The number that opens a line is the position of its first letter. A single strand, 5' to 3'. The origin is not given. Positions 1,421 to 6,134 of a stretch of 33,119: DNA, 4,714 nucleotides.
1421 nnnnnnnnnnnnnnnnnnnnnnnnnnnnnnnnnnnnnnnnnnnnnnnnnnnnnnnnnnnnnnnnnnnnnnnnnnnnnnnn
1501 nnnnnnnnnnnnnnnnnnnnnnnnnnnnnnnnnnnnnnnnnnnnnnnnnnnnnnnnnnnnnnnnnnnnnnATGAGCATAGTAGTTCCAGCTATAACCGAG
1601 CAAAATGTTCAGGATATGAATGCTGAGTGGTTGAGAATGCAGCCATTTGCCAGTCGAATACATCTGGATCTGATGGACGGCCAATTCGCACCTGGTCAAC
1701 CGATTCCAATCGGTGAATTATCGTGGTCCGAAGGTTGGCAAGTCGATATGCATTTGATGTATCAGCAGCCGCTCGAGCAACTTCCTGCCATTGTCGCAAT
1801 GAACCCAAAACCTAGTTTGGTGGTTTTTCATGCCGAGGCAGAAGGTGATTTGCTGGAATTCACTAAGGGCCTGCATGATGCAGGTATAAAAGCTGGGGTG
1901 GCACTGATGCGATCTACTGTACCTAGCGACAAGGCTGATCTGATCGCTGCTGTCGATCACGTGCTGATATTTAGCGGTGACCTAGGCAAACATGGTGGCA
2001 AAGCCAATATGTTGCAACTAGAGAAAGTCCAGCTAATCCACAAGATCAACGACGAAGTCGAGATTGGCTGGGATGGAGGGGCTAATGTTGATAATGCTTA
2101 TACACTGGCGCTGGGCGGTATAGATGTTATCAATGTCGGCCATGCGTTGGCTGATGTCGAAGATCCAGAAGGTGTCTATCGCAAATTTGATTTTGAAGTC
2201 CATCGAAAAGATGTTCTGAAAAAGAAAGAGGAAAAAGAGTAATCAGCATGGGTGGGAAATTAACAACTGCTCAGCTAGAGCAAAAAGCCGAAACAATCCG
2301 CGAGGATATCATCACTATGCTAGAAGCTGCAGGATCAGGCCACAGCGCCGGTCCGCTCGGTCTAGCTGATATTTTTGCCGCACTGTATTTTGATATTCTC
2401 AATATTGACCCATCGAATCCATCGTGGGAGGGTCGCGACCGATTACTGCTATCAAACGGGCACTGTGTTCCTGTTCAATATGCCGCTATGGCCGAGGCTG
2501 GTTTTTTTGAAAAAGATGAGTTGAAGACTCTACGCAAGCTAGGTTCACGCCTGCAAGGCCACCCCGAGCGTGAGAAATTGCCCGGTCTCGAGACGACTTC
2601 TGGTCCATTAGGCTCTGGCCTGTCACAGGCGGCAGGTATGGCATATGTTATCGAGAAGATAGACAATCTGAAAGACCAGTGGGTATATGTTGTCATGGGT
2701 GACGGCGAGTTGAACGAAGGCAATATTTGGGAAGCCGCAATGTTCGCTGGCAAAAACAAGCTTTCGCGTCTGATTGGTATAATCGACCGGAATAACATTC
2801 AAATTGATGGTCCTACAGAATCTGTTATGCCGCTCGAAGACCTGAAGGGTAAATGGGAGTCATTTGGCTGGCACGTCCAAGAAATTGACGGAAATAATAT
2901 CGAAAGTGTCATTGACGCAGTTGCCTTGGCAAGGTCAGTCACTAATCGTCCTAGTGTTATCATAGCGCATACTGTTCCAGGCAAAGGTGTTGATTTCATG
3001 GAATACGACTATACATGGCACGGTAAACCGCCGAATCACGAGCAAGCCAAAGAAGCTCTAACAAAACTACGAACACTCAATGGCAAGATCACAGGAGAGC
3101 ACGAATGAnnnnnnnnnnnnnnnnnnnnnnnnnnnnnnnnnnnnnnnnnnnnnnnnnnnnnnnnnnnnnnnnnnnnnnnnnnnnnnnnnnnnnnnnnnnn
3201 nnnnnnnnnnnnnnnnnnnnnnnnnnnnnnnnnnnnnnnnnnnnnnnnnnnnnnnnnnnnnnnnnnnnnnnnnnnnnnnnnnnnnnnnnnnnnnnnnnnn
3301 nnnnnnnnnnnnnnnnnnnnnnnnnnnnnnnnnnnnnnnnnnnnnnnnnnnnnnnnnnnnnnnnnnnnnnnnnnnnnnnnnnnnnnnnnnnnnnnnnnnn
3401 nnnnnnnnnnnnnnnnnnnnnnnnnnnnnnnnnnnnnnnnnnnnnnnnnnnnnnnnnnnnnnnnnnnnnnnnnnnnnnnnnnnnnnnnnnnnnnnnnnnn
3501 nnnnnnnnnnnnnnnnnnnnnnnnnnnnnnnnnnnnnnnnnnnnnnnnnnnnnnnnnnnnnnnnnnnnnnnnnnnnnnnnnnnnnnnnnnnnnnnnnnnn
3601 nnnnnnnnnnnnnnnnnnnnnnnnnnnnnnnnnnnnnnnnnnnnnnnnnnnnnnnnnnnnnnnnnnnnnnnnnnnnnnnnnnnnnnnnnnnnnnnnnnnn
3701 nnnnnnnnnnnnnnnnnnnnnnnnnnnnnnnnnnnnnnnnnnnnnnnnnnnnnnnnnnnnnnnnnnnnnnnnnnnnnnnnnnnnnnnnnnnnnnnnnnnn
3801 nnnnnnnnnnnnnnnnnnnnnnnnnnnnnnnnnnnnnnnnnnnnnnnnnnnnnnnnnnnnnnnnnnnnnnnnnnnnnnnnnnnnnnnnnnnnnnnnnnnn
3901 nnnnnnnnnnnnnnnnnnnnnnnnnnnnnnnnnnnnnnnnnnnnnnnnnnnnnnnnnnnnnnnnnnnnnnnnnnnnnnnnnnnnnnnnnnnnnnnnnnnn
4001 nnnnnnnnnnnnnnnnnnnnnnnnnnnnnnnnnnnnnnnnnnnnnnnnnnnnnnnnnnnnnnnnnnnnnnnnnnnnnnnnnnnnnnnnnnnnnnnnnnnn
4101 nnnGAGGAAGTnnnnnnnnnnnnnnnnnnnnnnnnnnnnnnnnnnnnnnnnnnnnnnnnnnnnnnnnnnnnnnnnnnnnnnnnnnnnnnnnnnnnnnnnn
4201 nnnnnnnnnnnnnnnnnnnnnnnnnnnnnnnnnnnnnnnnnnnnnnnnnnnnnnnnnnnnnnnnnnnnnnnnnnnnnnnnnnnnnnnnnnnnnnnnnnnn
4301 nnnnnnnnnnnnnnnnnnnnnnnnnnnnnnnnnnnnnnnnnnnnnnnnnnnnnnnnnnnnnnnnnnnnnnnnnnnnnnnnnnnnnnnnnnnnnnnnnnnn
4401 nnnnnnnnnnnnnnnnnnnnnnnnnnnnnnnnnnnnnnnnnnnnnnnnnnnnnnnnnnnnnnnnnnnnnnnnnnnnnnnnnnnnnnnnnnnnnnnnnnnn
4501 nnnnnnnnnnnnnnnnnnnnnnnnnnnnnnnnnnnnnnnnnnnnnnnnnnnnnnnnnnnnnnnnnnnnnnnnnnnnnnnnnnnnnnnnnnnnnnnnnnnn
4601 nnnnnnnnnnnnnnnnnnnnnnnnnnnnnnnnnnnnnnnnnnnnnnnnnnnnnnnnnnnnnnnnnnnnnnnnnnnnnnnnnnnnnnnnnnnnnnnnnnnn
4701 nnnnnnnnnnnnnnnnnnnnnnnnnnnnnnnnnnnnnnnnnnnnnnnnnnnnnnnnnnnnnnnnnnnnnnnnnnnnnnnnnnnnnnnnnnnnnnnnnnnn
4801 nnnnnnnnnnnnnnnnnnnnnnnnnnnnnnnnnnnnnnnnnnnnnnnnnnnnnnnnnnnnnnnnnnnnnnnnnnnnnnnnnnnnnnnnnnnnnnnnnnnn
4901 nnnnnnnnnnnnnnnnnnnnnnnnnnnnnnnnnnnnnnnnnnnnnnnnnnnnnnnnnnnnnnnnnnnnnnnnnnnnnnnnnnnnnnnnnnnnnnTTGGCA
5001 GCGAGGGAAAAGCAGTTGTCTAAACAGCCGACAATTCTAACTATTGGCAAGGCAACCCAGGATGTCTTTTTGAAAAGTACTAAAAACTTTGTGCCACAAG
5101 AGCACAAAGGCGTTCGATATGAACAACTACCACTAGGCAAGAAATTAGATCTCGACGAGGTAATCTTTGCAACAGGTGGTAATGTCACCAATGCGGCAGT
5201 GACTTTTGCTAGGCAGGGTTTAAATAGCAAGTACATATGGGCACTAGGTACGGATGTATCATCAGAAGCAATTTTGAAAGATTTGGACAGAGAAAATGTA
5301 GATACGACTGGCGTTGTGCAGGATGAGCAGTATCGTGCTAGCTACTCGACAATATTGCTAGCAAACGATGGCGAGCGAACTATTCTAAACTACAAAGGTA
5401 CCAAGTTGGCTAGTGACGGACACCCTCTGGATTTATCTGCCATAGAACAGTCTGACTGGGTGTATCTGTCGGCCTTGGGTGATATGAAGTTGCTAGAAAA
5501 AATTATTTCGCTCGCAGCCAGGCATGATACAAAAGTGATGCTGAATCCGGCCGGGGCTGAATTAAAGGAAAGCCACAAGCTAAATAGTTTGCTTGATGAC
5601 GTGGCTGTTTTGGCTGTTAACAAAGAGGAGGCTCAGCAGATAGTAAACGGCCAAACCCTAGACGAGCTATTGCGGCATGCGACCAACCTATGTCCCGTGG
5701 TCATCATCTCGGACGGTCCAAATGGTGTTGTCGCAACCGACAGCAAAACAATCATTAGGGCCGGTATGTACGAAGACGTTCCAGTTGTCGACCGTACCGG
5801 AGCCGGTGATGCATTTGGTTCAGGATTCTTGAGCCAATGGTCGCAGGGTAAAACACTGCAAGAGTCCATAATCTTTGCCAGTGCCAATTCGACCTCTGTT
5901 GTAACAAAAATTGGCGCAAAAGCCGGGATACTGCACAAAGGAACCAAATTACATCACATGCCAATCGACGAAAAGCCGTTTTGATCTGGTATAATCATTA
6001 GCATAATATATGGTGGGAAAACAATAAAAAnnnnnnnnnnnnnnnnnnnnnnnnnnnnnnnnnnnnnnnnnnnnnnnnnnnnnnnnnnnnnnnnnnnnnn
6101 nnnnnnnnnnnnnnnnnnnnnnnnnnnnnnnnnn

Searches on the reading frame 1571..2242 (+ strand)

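Call 10: search_protein_families(library=pfam, proteins=[window:1571-2242:+], max_evalue=0.001)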
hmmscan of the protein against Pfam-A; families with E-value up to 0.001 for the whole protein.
window:1571-2242:+ (223 aa): 1 family
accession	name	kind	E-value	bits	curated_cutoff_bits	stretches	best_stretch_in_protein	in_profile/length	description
PF00834.25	Ribul_P_3_epim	-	1.2e-23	84.1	21.1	1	6-193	4-197/198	Ribulose-phosphate 3 epimerase family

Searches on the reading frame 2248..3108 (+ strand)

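Call 10: search_protein_families(library=pfam, proteins=[window:2248-3108:+], max_evalue=0.001)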
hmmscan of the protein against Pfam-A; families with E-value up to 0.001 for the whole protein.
window:2248-3108:+ (286 aa): 4 families
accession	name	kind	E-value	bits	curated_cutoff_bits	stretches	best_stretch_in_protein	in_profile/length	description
PF00456.26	Transketolase_N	-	1.3e-62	212.2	22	1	13-272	5-273/334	Transketolase, thiamine diphosphate binding domain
PF13292.11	DXP_synthase_N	-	3.1e-10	40.2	21.2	1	4-187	12-176/274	1-deoxy-D-xylulose-5-phosphate synthase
PF00676.26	E1_dh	-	2.1e-07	30.7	22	1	96-233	79-212/300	Dehydrogenase E1 component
PF09364.15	XFP_N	-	5.6e-05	22.6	23.7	1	110-225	131-244/364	XFP N-terminal domain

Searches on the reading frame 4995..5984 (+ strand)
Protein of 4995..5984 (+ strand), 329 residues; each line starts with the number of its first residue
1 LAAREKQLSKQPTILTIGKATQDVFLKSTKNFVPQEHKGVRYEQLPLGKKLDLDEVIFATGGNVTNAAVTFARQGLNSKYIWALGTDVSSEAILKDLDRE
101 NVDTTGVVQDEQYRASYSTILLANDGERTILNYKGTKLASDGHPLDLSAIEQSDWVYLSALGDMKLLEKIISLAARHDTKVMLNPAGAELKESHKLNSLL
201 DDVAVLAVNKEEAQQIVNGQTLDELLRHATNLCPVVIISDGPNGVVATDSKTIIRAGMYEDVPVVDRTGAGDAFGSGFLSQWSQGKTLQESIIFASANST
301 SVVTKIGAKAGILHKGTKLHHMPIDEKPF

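Call 10: search_protein_families(library=pfam, proteins=[window:4995-5984:+], max_evalue=0.001)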
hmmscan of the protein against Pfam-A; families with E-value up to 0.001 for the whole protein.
window:4995-5984:+ (329 aa): 1 family
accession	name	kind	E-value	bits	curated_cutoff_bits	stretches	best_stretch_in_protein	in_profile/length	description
PF00294.29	PfkB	-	1.8e-43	149.5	25.8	1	54-311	29-298/302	pfkB family carbohydrate kinase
